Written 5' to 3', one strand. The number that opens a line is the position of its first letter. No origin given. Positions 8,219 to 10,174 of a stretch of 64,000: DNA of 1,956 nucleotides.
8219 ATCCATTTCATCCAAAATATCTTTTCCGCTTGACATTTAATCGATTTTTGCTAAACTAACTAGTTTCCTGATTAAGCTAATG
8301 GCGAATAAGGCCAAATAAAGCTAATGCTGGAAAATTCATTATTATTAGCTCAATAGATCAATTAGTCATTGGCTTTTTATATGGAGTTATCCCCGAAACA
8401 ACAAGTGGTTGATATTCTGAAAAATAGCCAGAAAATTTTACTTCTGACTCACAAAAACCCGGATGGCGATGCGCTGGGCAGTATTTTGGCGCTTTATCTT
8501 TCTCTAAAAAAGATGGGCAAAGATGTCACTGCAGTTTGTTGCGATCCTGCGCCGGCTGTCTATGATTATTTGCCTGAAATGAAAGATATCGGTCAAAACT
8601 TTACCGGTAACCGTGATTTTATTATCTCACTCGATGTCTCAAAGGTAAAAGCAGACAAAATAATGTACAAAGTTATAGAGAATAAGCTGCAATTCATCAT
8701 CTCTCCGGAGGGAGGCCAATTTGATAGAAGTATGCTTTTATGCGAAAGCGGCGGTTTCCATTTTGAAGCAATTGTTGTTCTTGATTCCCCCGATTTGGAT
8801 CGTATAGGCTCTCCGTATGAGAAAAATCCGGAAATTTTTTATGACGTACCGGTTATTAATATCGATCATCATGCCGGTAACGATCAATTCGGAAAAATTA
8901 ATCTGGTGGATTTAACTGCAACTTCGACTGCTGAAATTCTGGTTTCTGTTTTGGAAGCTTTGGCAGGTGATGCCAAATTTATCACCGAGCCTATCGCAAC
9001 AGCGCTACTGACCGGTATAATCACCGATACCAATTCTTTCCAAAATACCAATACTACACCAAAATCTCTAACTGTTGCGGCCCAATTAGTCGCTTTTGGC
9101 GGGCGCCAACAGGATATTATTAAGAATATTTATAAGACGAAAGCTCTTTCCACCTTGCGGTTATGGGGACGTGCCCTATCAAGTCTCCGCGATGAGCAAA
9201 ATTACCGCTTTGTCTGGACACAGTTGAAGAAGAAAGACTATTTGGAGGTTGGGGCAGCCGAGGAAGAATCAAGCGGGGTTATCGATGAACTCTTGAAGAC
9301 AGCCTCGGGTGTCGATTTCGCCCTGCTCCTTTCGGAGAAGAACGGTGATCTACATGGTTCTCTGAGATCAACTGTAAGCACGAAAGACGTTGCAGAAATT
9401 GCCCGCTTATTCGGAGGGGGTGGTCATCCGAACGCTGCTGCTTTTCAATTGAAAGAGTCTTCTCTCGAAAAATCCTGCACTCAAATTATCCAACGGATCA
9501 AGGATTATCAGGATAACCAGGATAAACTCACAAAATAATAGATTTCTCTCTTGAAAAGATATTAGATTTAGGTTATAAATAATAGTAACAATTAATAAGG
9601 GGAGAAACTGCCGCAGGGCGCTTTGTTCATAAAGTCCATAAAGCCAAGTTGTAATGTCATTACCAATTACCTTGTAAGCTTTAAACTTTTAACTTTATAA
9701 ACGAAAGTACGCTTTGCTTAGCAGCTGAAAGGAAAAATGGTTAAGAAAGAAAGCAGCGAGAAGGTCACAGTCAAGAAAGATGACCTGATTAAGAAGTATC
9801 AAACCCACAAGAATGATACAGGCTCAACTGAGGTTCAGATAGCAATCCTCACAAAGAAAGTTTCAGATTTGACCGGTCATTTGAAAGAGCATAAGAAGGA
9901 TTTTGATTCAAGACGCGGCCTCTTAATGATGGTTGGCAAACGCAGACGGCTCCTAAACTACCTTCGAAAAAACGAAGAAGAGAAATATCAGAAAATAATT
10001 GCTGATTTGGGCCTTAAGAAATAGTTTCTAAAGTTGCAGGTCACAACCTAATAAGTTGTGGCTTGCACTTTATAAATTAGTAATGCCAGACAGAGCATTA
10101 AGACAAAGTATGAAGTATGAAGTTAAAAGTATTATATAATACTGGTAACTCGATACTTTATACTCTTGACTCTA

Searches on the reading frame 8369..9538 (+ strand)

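Call 61: search_protein_families(library=ncbifam, proteins=[window:8369-9538:+], max_evalue=0.001)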
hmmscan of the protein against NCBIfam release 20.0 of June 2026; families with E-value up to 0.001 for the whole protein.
window:8369-9538:+ (389 aa): 6 families
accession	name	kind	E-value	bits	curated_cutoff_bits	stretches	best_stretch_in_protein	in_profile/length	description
NF053633.1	OlncasPapPhNrnA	equivalog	4.4e-23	81.7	350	1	139-364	86-301/317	bifunctional oligoribonuclease/PAP phosphatase NrnA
NF011110.0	PRK14538.1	equivalog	2.2e-15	55.9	707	1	160-378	470-679/838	putative bifunctional signaling protein/50S ribosomal protein L9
NF003877.0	PRK05427.1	equivalog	8.1e-08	32.1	283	0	165-243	94-171/308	manganese-dependent inorganic pyrophosphatase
NF011449.0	PRK14869.2-5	equivalog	9.1e-06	25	411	0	177-247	247-314/451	putative manganese-dependent inorganic diphosphatase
NF011442.0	PRK14869.1-4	equivalog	0.00062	18.3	400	0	197-243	362-408/543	putative manganese-dependent inorganic diphosphatase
NF041569.1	A-tRNAntase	equivalog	0.00066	18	1440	0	162-379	93-299/880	A-adding tRNA nucleotidyltransferase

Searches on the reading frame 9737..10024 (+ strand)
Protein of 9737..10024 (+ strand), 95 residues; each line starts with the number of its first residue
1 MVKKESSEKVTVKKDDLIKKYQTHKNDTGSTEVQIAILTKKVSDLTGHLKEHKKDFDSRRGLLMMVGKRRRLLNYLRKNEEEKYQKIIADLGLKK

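Call 10: find_encoding_contigs(protein=window:9737-10024:+, flank=10000, max_places=2)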
Protein window:9737-10024:+ (95 aa): 3 contigs read that carry it; 1 place shown.
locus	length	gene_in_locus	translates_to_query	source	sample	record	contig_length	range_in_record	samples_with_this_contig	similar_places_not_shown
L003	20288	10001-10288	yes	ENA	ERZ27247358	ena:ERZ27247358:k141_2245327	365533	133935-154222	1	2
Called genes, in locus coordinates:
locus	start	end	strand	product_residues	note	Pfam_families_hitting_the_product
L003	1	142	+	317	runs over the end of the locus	PF06144:DNA_pol3_delta, PF21694:DNA_pol3_delta_C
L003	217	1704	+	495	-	PF20990:DUF2207_C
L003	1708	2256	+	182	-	PF10502:Peptidase_S26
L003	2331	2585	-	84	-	PF01649:Ribosomal_S20p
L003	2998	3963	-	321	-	PF01073:3Beta_HSD, PF01370:Epimerase, PF02719:Polysacc_synt_2, PF04321:RmlD_sub_bind, PF05368:NmrA, PF13460:NAD_binding_10, PF16363:GDP_Man_Dehyd, PF07993:NAD_binding_4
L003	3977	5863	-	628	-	PF02879:PGM_PMM_II (weak)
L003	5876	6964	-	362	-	PF00483:NTP_transferase, PF22640:ManC_GMP_beta-helix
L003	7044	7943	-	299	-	-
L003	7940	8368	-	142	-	PF04024:PspC, PF22570:LiaF-TM (weak)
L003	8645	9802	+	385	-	PF01368:DHH, PF02272:DHHA1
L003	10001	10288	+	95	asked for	PF00312:Ribosomal_S15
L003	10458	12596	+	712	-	PF01138:RNase_PH, PF03725:RNase_PH_C, PF03726:PNPase, PF01138:RNase_PH, PF00013:KH_1 (weak), PF00575:S1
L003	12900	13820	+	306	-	-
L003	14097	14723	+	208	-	PF03167:UDG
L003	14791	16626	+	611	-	PF00753:Lactamase_B, PF12706:Lactamase_B_2 (weak), PF22505:RNase_J_b_CASP, PF07521:RMMBL, PF17770:RNase_J_C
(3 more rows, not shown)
